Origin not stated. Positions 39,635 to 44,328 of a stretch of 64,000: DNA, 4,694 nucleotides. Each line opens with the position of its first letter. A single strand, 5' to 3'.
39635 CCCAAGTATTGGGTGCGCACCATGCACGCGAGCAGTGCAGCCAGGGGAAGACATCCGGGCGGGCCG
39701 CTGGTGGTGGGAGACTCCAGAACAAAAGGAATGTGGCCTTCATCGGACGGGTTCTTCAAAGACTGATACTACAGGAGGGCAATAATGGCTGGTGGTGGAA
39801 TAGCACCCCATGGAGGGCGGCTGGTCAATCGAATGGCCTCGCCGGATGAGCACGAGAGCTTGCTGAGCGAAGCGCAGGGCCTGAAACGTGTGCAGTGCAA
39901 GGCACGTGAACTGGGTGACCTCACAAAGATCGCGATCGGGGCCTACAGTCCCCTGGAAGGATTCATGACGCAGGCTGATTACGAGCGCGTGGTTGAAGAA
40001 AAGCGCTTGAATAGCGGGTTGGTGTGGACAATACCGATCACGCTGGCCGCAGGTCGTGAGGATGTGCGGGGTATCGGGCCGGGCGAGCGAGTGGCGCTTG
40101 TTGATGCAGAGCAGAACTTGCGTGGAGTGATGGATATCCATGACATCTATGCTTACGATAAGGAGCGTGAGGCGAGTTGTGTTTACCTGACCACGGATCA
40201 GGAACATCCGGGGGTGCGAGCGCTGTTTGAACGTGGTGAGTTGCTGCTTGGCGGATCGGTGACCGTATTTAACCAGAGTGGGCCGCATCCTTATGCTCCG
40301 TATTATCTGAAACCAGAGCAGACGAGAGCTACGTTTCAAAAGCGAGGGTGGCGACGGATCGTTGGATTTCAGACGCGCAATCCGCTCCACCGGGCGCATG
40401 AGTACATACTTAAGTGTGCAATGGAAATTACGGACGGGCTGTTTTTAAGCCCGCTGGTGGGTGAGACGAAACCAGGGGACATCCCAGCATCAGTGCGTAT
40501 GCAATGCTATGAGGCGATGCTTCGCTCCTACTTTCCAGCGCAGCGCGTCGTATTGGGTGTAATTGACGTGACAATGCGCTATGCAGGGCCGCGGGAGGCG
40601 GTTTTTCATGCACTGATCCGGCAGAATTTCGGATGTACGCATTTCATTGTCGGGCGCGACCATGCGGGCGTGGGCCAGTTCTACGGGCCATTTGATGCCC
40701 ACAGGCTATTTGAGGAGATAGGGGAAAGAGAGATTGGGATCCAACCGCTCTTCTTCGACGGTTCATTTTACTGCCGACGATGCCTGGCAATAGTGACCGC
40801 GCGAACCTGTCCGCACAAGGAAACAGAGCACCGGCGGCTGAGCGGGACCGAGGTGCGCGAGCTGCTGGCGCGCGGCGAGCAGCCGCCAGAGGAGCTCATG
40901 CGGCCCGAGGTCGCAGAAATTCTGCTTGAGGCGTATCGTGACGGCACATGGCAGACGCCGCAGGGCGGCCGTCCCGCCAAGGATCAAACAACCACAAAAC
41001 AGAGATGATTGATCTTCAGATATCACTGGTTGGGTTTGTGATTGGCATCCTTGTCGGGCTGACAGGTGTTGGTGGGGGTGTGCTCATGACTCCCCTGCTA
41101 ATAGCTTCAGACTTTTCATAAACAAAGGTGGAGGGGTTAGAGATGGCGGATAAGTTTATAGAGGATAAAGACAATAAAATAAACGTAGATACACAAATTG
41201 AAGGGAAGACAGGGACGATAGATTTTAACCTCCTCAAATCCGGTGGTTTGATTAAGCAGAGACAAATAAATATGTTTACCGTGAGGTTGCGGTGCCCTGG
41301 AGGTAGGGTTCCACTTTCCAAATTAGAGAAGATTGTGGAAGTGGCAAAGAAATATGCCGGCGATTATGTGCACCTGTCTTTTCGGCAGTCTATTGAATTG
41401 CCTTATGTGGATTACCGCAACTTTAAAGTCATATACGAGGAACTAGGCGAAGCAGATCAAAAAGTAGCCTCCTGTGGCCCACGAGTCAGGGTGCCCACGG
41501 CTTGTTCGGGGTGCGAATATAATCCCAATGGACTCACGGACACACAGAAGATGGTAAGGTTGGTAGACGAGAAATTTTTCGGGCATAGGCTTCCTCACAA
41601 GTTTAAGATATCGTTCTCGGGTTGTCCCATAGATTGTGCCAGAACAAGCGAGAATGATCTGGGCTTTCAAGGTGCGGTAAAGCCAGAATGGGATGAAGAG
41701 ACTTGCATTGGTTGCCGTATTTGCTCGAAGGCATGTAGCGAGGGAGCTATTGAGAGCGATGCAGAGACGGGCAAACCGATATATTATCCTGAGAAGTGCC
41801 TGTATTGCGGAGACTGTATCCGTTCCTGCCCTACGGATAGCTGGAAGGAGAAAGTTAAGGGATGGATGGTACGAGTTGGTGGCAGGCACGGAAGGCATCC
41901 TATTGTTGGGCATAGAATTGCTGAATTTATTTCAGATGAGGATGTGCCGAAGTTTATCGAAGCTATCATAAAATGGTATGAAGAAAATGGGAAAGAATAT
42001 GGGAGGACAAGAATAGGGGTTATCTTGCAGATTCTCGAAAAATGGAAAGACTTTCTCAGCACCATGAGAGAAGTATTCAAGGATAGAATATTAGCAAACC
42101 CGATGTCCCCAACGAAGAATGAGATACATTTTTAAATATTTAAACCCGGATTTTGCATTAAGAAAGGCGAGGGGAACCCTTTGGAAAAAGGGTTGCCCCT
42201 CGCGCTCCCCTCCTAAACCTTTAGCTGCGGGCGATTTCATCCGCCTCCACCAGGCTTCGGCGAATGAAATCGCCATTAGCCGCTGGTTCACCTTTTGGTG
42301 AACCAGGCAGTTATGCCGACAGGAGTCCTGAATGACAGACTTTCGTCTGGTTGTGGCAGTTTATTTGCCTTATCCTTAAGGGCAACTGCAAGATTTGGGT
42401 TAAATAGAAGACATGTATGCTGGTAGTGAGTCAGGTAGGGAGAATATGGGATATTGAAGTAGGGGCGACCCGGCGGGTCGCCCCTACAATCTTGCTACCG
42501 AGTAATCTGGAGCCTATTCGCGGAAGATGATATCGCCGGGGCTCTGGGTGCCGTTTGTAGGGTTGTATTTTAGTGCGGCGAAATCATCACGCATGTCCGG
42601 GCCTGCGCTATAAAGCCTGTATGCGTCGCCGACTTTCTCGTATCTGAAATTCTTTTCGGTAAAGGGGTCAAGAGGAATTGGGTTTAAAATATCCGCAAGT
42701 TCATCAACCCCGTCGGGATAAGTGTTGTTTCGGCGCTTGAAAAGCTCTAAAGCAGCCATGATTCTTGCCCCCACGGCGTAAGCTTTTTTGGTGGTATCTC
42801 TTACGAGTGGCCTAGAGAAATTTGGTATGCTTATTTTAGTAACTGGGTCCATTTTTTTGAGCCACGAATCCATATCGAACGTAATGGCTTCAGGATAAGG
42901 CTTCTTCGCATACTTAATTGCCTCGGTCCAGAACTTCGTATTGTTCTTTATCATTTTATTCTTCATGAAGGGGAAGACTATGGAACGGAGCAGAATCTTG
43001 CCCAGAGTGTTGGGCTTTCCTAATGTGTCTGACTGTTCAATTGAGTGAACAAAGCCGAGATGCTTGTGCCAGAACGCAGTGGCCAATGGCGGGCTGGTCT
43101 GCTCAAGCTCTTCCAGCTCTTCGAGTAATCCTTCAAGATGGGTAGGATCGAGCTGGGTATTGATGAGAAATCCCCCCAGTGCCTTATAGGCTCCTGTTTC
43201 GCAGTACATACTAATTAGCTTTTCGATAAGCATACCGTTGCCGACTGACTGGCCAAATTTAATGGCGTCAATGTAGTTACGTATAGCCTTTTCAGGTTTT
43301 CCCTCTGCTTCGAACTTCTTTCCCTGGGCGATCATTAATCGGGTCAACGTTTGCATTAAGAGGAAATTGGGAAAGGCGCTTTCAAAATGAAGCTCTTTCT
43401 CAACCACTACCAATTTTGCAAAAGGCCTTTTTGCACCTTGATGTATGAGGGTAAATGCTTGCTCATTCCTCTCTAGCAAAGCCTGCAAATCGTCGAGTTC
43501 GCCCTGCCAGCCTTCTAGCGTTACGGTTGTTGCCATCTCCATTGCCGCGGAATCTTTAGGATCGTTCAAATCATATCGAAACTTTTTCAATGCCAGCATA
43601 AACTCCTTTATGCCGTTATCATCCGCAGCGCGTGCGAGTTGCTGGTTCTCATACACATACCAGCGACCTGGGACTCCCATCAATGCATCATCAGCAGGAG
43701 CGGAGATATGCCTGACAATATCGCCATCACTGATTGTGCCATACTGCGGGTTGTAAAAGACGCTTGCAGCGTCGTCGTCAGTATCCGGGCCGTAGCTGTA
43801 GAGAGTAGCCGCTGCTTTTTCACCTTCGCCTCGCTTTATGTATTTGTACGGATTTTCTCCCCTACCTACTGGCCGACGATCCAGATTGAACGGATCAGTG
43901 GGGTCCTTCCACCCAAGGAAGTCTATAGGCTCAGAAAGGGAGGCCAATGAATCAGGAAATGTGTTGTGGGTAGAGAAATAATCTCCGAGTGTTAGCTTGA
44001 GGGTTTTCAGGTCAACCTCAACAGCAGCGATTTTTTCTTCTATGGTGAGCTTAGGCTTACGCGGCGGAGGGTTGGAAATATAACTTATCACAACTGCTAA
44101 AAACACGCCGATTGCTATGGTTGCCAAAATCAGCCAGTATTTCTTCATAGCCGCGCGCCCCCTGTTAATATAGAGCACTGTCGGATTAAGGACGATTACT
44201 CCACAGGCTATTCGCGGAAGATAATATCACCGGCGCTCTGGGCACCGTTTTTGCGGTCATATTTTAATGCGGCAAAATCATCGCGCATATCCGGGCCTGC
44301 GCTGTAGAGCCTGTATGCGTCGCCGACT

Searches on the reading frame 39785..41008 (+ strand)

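Call 5: search_protein_families(library=pfam, proteins=[window:39785-41008:+], max_evalue=0.001)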
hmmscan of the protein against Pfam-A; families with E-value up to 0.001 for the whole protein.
window:39785-41008:+ (407 aa): 2 families
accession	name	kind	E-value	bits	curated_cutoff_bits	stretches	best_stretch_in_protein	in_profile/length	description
PF01747.23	ATP-sulfurylase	-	2.8e-94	314.9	24.3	1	173-382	3-211/212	ATP-sulfurylase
PF14306.12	PUA_2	-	2.3e-53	180.5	27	1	6-163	1-158/159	PUA-like domain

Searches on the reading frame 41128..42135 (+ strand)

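Call 5: search_protein_families(library=pfam, proteins=[window:41128-42135:+], max_evalue=0.001)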
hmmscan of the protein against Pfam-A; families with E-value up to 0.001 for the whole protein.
window:41128-42135:+ (335 aa): 10 families
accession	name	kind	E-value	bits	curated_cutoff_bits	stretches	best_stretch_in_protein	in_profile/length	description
PF01077.27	NIR_SIR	-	1.4e-27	96.6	27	1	117-295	2-133/158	Nitrite and sulphite reductase 4Fe-4S domain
PF03460.22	NIR_SIR_ferr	-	1.1e-14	54.3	24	1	43-109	2-69/69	Nitrite/Sulfite reductase ferredoxin-like half domain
PF00037.32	Fer4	-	8e-11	41.7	21.1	2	186-209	1-24/24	4Fe-4S binding domain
PF12837.12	Fer4_6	-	7.7e-10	38.7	25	1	185-208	1-24/24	4Fe-4S binding domain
PF13237.11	Fer4_10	-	2.5e-09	37.4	25.5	2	188-235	4-53/53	4Fe-4S dicluster domain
PF12838.12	Fer4_7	-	3.1e-09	37.6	27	1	192-237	1-51/52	4Fe-4S dicluster domain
PF12797.12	Fer4_2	-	1.9e-07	31.1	24.5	1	185-204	2-21/22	4Fe-4S binding domain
PF14697.11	Fer4_21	-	3.2e-07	30.8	35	1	189-237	4-55/59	4Fe-4S dicluster domain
PF13187.11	Fer4_9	-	1.5e-06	28.5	27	1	193-237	2-50/52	4Fe-4S dicluster domain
PF13484.11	Fer4_16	-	1.1e-05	26.5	30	0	223-242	1-20/66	4Fe-4S double cluster binding domain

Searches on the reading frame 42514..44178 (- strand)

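Call 5: search_protein_families(library=pfam, proteins=[window:42514-44178:-], max_evalue=0.001)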
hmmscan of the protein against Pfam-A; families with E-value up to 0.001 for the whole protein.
window:42514-44178:- (554 aa): 1 family
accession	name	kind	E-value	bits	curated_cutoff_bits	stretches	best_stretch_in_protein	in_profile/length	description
PF08334.16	T2SSG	-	1e-05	26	21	0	49-135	17-96/108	Type II secretion system (T2SS), protein G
